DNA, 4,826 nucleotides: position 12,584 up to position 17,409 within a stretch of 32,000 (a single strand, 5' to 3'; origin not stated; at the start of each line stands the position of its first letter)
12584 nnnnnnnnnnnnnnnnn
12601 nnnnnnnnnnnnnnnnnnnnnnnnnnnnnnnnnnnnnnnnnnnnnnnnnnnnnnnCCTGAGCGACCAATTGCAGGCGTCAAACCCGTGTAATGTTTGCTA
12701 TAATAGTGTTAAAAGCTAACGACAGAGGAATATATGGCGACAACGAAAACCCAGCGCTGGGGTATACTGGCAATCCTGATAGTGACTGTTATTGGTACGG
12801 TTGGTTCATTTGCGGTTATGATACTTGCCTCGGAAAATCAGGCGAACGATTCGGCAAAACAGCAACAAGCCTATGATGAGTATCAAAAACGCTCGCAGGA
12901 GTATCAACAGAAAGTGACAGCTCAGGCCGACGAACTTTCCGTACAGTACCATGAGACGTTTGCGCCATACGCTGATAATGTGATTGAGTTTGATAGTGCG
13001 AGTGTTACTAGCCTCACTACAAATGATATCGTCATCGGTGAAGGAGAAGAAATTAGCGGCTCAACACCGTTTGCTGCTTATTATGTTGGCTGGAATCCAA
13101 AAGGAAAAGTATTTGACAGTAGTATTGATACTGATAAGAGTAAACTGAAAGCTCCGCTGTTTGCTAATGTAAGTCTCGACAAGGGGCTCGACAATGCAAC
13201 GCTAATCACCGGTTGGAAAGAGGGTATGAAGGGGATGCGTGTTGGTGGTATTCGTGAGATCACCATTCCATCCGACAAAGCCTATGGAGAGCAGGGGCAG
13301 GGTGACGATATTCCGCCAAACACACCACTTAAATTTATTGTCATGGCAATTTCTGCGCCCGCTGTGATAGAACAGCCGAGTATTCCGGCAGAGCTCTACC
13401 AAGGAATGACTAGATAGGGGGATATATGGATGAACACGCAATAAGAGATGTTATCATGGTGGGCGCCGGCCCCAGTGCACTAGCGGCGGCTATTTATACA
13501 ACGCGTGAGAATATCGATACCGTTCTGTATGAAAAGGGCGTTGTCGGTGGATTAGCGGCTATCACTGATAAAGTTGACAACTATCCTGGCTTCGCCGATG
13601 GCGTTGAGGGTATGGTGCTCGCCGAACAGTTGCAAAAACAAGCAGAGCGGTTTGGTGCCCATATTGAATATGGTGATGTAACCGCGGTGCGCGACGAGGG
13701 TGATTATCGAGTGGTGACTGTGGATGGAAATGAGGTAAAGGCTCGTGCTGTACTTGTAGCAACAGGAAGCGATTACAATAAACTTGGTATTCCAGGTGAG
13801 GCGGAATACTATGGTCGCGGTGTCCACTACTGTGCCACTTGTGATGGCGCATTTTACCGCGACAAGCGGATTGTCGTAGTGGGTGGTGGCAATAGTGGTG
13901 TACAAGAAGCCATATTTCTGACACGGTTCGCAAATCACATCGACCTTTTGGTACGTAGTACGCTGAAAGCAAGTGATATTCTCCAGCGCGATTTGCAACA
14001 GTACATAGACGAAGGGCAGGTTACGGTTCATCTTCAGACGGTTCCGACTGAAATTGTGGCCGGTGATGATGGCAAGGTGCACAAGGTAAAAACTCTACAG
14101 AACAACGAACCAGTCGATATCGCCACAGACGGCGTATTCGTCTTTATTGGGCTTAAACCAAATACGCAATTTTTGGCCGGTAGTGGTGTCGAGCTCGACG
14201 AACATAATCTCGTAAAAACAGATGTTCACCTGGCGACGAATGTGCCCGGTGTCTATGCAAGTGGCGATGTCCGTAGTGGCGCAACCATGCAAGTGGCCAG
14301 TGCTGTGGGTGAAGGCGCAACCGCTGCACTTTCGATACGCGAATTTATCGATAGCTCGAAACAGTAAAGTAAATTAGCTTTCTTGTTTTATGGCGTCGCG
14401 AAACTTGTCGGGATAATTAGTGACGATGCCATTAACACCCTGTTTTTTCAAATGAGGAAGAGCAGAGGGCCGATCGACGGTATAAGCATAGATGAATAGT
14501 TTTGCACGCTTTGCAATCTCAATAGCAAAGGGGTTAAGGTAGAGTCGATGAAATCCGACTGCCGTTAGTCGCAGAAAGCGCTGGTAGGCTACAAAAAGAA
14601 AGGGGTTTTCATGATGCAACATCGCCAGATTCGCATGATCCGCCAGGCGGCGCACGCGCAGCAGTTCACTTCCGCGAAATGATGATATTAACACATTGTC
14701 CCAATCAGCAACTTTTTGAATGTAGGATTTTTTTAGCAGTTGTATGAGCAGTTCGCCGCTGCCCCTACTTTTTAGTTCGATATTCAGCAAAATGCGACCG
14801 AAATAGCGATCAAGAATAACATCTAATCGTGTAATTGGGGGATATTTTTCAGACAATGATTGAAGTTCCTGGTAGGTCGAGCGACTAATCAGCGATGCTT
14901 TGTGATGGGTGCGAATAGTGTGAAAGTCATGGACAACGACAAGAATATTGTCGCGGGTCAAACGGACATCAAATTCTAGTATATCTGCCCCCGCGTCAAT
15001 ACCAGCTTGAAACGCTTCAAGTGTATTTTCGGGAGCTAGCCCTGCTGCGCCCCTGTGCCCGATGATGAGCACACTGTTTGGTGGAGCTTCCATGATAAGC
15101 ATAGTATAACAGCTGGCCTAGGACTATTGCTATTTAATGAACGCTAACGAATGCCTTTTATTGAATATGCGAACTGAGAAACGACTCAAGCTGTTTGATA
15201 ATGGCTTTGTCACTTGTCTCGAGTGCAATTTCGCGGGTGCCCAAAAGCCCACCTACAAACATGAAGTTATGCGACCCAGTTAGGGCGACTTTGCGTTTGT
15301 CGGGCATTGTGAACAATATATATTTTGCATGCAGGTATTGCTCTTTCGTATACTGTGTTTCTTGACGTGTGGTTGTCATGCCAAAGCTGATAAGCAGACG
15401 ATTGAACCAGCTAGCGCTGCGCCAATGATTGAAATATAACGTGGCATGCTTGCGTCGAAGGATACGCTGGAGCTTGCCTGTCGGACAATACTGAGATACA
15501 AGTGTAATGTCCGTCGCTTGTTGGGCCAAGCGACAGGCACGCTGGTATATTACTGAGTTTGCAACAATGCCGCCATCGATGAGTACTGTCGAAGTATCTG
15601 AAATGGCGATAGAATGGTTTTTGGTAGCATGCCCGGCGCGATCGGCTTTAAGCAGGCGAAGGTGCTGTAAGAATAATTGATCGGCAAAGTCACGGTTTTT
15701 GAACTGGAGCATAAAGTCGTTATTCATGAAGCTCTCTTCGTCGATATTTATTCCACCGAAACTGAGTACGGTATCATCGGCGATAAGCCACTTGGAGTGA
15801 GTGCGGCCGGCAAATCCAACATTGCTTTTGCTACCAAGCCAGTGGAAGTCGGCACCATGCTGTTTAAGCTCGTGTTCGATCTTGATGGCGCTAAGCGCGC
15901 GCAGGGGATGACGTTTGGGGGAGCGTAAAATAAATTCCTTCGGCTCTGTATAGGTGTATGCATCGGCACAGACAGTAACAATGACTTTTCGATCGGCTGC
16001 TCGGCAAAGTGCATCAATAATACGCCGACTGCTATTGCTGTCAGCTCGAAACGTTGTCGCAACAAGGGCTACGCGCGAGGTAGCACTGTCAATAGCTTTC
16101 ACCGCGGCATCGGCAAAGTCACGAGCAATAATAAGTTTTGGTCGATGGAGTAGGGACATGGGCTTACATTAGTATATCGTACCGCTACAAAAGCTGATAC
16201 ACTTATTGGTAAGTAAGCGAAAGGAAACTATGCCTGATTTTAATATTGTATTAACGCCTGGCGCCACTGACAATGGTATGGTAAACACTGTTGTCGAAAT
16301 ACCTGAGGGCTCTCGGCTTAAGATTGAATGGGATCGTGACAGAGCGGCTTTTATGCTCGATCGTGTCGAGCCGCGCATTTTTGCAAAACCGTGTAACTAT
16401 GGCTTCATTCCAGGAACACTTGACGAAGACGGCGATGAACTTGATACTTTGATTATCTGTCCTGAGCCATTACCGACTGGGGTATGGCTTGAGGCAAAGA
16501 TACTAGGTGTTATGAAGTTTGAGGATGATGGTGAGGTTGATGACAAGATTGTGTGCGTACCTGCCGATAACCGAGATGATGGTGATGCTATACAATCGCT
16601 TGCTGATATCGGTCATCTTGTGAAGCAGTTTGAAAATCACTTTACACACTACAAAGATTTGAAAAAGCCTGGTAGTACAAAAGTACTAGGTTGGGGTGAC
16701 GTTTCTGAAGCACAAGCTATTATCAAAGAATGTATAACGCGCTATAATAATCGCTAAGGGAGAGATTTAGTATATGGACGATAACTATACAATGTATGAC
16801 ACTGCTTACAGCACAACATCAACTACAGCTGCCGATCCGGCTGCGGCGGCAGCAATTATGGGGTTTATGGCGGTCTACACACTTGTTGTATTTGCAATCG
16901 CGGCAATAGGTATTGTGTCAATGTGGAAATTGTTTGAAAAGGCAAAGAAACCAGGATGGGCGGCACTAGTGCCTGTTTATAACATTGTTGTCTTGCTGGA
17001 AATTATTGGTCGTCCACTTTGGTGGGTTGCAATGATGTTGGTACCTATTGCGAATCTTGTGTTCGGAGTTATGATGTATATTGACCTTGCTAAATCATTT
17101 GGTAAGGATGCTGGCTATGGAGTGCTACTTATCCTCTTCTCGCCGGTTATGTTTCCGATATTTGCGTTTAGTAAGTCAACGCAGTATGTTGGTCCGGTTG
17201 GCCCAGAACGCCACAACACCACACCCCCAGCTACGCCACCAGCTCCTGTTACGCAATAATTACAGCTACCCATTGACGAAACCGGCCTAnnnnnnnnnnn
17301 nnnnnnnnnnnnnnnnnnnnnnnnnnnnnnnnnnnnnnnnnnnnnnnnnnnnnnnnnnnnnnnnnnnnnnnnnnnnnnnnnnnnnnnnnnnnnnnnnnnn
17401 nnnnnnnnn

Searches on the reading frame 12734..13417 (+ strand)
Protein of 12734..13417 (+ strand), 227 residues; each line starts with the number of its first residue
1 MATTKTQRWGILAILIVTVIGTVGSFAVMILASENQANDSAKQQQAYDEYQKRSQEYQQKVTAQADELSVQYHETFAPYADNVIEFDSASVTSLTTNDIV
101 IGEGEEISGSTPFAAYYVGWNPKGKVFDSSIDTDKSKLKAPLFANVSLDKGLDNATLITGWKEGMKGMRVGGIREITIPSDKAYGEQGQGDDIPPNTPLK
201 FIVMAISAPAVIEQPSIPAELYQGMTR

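Call 3: search_protein_families(library=pfam, proteins=[window:12734-13417:+], max_evalue=1)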
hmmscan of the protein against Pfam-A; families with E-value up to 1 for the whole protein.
window:12734-13417:+ (227 aa): 4 families
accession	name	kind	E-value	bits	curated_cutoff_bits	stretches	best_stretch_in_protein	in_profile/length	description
PF00254.34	FKBP_C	-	8.5e-17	61.7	21.1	1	116-203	14-91/94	FKBP-type peptidyl-prolyl cis-trans isomerase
PF09976.15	TPR_21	-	0.027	14.6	25.5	1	13-80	10-78/193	Tetratricopeptide repeat-like domain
PF06386.16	GvpL_GvpF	-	0.044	14.2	23.6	1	34-87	139-194/245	Gas vesicle synthesis protein GvpL/GvpF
PF01956.21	EMC3_TMCO1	-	0.063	13.5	27.1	1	7-62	9-65/169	Integral membrane protein EMC3/TMCO1-like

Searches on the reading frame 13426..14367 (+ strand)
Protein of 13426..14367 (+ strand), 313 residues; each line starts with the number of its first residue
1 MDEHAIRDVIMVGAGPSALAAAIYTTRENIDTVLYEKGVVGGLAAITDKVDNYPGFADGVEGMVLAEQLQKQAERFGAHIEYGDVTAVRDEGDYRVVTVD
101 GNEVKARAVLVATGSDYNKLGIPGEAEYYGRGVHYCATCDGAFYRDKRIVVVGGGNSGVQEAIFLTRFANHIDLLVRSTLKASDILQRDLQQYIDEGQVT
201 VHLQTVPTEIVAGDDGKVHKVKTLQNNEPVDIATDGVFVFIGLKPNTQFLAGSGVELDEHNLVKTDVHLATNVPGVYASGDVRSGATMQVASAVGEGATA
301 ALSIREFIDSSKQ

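Call 3: search_protein_families(library=pfam, proteins=[window:13426-14367:+], max_evalue=1)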
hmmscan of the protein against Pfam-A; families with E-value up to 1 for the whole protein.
window:13426-14367:+ (313 aa): 16 families
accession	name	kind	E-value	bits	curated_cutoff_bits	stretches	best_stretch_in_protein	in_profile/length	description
PF07992.20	Pyr_redox_2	-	5.2e-48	164.4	26.1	1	8-297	2-291/291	Pyridine nucleotide-disulphide oxidoreductase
PF13738.12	Pyr_redox_3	-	2.8e-26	92.9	30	2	59-280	77-305/305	Pyridine nucleotide-disulphide oxidoreductase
PF00070.33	Pyr_redox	-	2.7e-11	44.2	22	1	148-223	1-79/82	Pyridine nucleotide-disulphide oxidoreductase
PF01946.23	Thi4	-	2.7e-07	30.5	26.2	1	1-41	12-53/235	Thi4 family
PF13450.12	NAD_binding_8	-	4e-06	27.5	21.9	1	12-45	2-36/68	NAD(P)-binding Rossmann-like domain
PF01266.30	DAO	-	4.4e-06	26.9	27.9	1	63-118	149-207/353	FAD dependent oxidoreductase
PF01134.28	GIDA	-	9.5e-06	25.3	22.1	1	8-39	1-29/391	Glucose inhibited division protein A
PF03486.20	HI0933_like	-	2.3e-05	24.4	50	1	8-38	2-32/244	HI0933-like protein Rossmann domain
PF00743.25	FMO-like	-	2.5e-05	23.4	22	1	92-188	122-222/532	Flavin-binding monooxygenase-like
PF13434.12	Lys_Orn_oxgnase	-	2.6e-05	24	21.3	1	69-165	108-207/339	L-lysine 6-monooxygenase/L-ornithine 5-monooxygenase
PF12831.13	FAD_oxidored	-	0.00032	20.6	27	1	8-45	1-39/416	FAD dependent oxidoreductase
PF05834.18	Lycopene_cycl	-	0.0019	17.8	23.4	1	65-115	89-141/380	Lycopene cyclase protein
PF13454.12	NAD_binding_9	-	0.011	16.2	21.8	1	67-115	104-154/155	FAD-NAD(P)-binding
PF00890.30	FAD_binding_2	-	0.037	13.7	20.4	1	8-43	1-36/414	FAD binding domain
PF13241.12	NAD_binding_7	-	0.078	14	22.1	1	145-216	6-72/104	Putative NAD(P)-binding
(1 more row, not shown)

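Call 44: search_protein_families(library=ncbifam, proteins=[window:13426-14367:+], max_evalue=0.00001)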
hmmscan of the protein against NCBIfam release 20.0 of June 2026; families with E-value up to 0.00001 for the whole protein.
window:13426-14367:+ (313 aa): 58 families (the best 25 are shown)
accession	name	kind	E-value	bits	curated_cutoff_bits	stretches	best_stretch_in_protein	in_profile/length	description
TIGR01292.1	TRX_reduct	equivalog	2.4e-91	305.7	343.45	1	8-308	2-300/300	thioredoxin-disulfide reductase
TIGR03143.1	AhpF_homolog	hypoth_equivalog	4.7e-70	236.7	687.65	1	5-312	3-312/555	putative alkyl hydroperoxide reductase F subunit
TIGR03140.1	AhpF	equivalog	4.8e-66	223.3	502.9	1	5-304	211-508/515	alkyl hydroperoxide reductase subunit F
NF007614.0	PRK10262.1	equivalog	2.4e-49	168.2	644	1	9-310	9-316/321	thioredoxin-disulfide reductase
TIGR04018.1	Bthiol_YpdA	hypoth_equivalog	2.3e-31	108.8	339.9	1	81-289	89-295/316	YpdA family putative bacillithiol disulfide reductase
TIGR02053.1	MerA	equivalog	3.3e-22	79.1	454.45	1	93-302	115-326/465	mercury(II) reductase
TIGR01350.1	lipoamide_DH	equivalog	2.1e-21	76.2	408.8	1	95-304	120-329/461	dihydrolipoyl dehydrogenase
NF004776.0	PRK06116.1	equivalog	1.2e-20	74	480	1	93-298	119-319/450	glutathione-disulfide reductase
TIGR01316.1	gltA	equivalog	6.1e-20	71.4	471.75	1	8-308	135-449/449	NADPH-dependent glutamate synthase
TIGR01424.1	gluta_reduc_2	equivalog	3.7e-18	65.3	606.05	1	71-297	98-316/446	glutathione-disulfide reductase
NF004943.0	PRK06292.2-1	equivalog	3.8e-17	62.2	432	1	85-304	109-328/456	dihydrolipoyl dehydrogenase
TIGR01421.1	gluta_reduc_1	equivalog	1.8e-16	60.4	556.15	1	95-288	119-310/450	glutathione-disulfide reductase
NF004945.0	PRK06292.2-3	equivalog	5e-16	58.7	494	1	95-301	119-322/457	dihydrolipoyl dehydrogenase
NF009409.0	PRK12770.1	subfamily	5.3e-16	58.6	343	1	7-311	19-353/360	putative glutamate synthase subunit beta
NF009410.0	PRK12771.1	subfamily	2.2e-15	56.2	516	1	98-310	216-447/566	NAD(P)-binding protein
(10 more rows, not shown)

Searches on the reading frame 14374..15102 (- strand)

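Call 44: search_protein_families(library=ncbifam, proteins=[window:14374-15102:-], max_evalue=0.00001)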
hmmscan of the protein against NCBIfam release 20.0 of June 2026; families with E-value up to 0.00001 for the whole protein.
window:14374-15102:- (242 aa): 3 families
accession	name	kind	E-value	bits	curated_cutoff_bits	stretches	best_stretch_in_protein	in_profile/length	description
NF006989.0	PRK09454.1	equivalog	4.6e-25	88.4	264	1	13-239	12-249/251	glycerophosphodiester phosphodiesterase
NF053857.1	LysphglycPlipDStph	equivalog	8.1e-15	54.9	450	1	12-87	47-122/305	lysophosphatidylglycerol phospholipase D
NF008354.0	PRK11143.1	equivalog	9.4e-13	47.8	254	1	9-61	29-81/359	glycerophosphodiester phosphodiesterase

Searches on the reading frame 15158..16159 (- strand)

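Call 44: search_protein_families(library=ncbifam, proteins=[window:15158-16159:-], max_evalue=0.00001)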
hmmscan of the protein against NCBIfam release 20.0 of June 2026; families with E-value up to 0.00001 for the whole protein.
window:15158-16159:- (333 aa): 1 family
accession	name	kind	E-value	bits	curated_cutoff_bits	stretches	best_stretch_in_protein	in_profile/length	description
NF038319.1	DISARM_DrmC_I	equivalog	4.8e-06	26.3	133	0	10-132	90-196/236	DISARM system phospholipase D-like protein DrmC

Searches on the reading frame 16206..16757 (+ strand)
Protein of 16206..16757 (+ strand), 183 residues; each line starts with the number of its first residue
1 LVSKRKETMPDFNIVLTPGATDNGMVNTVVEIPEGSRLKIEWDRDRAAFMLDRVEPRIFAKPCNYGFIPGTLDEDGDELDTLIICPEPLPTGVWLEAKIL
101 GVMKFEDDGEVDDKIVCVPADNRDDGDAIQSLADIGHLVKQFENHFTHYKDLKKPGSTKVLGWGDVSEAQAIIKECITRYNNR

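Call 44: search_protein_families(library=ncbifam, proteins=[window:16206-16757:+], max_evalue=0.00001)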
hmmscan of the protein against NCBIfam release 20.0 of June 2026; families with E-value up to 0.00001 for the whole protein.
window:16206-16757:+ (183 aa): 3 families
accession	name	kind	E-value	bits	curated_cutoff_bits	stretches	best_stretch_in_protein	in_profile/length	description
NF002317.0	PRK01250.1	equivalog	1.3e-37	129.4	200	1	20-182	10-175/176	inorganic diphosphatase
NF002578.0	PRK02230.1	equivalog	6.2e-37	126.8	246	1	25-181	5-161/185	inorganic pyrophosphatase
NF001886.0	PRK00642.1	equivalog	8.1e-14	51.7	247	1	73-182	91-203/208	inorganic pyrophosphatase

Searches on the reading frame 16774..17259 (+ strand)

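Call 44: search_protein_families(library=ncbifam, proteins=[window:16774-17259:+], max_evalue=0.00001)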
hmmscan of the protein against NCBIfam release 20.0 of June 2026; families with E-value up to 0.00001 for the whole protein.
window:16774-17259:+ (161 aa): 0 families

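Call 45: search_protein_families(library=pfam, proteins=[window:16774-17259:+], max_evalue=0.001)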
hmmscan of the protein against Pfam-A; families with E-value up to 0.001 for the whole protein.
window:16774-17259:+ (161 aa): 1 family
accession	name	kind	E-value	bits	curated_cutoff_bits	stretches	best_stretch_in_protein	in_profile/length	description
PF18936.5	DUF5684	-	5.9e-28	97.7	27.4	1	62-141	1-81/81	Family of unknown function (DUF5684)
